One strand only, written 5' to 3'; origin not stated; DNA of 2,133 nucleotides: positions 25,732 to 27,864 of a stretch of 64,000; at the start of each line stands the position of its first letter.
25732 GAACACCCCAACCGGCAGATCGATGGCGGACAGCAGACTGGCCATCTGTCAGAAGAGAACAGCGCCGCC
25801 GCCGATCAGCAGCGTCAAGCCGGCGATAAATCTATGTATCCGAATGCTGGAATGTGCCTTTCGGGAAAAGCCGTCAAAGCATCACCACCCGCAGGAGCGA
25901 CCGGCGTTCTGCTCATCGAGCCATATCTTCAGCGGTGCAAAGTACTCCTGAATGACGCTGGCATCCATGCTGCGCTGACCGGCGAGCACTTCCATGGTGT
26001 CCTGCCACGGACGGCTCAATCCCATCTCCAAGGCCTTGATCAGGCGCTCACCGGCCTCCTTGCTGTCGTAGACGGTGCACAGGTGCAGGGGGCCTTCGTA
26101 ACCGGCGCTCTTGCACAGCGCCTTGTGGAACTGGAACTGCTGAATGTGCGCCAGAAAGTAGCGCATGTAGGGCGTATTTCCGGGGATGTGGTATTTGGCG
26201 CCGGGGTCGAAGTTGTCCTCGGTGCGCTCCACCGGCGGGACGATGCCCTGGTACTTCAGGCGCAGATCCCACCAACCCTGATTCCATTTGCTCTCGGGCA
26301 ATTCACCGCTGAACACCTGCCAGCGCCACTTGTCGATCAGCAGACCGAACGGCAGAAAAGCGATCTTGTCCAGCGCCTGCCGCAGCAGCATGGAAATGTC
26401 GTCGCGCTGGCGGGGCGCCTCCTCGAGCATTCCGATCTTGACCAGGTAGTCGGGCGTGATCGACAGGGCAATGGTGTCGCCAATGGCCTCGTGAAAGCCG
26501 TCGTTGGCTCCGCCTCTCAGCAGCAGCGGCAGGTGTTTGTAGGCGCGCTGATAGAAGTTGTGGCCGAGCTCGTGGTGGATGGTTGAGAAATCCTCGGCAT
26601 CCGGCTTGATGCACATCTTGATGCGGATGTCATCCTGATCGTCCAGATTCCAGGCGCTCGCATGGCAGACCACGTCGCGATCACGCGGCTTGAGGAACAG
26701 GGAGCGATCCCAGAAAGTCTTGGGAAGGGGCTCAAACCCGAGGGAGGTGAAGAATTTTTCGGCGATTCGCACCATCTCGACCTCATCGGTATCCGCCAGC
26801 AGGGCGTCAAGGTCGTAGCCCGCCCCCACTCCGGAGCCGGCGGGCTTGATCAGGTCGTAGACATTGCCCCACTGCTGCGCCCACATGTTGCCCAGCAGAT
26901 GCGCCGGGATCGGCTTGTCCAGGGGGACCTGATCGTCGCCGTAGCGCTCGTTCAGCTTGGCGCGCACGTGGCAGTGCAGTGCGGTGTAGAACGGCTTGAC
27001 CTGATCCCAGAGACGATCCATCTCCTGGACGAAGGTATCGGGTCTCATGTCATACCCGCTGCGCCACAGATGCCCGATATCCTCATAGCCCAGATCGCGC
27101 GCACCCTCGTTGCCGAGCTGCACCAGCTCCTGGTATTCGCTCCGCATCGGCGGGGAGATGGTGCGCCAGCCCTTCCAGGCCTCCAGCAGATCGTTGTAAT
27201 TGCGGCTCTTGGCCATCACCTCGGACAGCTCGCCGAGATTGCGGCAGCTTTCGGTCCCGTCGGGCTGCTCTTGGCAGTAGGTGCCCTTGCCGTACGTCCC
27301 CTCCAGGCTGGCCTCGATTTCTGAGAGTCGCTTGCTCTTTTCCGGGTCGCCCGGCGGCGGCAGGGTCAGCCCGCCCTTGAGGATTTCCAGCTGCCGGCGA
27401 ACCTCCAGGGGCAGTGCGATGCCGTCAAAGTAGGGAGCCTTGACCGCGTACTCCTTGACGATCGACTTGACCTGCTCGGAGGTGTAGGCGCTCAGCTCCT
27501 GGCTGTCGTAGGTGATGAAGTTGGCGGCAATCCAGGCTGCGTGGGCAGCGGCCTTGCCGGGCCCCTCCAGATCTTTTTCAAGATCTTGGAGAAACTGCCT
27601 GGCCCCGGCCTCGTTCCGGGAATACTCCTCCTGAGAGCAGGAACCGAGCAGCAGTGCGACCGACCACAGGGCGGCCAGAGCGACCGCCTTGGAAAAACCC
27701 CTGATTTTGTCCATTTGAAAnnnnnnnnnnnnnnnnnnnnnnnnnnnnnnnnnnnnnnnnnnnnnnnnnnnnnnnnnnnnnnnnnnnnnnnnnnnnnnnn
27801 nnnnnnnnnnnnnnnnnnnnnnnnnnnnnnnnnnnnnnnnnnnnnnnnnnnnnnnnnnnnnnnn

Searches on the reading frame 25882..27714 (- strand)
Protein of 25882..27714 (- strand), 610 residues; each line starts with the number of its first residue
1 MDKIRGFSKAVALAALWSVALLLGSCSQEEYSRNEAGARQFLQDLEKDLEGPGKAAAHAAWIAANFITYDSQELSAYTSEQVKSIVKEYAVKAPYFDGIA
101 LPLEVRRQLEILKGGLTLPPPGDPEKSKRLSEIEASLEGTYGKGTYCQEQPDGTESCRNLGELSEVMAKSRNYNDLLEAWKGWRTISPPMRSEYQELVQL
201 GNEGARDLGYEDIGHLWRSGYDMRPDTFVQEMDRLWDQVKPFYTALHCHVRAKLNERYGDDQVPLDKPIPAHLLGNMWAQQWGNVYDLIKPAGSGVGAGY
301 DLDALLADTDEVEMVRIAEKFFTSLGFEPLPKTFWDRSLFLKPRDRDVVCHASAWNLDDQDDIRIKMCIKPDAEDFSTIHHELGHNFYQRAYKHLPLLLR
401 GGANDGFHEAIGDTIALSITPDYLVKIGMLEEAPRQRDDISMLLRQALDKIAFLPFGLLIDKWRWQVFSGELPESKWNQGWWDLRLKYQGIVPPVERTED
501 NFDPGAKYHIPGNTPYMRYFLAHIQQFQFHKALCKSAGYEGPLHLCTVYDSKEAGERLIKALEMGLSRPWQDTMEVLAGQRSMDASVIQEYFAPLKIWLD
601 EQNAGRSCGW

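Call 40: search_protein_families(library=pfam, proteins=[window:25882-27714:-])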
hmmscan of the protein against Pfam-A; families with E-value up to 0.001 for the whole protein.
window:25882-27714:- (610 aa): 1 family
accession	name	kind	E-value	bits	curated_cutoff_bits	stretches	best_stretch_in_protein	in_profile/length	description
PF01401.24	Peptidase_M2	-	1.8e-216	720.8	23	1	33-610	2-581/581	Angiotensin-converting enzyme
